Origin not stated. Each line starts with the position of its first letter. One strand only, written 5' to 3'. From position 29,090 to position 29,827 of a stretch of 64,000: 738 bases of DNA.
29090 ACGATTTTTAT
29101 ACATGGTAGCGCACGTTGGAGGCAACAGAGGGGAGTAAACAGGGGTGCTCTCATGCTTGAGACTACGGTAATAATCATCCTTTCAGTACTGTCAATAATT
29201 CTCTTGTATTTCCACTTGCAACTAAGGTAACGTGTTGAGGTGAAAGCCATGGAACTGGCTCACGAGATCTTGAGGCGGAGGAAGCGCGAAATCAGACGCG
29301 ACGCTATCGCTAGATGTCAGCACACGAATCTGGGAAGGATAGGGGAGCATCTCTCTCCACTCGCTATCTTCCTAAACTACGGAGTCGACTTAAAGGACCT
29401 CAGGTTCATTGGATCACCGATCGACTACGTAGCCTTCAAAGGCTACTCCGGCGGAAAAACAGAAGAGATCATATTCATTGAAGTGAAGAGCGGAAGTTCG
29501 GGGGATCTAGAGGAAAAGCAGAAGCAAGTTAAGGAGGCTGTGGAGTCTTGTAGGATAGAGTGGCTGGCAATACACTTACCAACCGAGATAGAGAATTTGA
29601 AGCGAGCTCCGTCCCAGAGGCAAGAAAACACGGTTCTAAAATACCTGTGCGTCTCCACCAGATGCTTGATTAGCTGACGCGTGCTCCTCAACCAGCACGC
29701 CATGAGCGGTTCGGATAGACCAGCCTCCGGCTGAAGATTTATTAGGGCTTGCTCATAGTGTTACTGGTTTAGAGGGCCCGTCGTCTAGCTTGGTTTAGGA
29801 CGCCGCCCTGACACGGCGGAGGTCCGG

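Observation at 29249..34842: Candidate undescribed defence / DNA-modification module at tRNA-Val: orphan DndC-like enzyme + split Dna2/Cas4-like Fe-S nuclease + SF1B helicase (+ small nuclease)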

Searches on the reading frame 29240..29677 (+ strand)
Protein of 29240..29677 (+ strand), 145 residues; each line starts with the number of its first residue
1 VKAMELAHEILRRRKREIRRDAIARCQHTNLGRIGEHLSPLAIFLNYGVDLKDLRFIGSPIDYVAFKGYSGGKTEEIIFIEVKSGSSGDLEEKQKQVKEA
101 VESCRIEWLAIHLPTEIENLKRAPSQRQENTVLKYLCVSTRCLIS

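Call 4: search_protein_families(library=pfam, proteins=[window:29240-29677:+], max_evalue=0.1)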
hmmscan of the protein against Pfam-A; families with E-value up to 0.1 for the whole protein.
window:29240-29677:+ (145 aa): 1 family
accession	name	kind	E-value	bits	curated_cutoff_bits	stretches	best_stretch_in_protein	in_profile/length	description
PF10107.15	Endonuc_Holl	-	2.1e-34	119.1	23.8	1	9-112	57-158/159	Endonuclease related to archaeal Holliday junction resolvase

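Call 5: search_protein_families(library=padloc, proteins=[window:29240-29677:+], max_evalue=0.1)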
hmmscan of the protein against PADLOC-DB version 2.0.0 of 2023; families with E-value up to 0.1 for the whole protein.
window:29240-29677:+ (145 aa): 0 families

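Call 6: search_protein_families(library=ncbifam, proteins=[window:29240-29677:+], max_evalue=0.1)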
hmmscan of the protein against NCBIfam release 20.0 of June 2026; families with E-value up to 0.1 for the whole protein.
window:29240-29677:+ (145 aa): 0 families
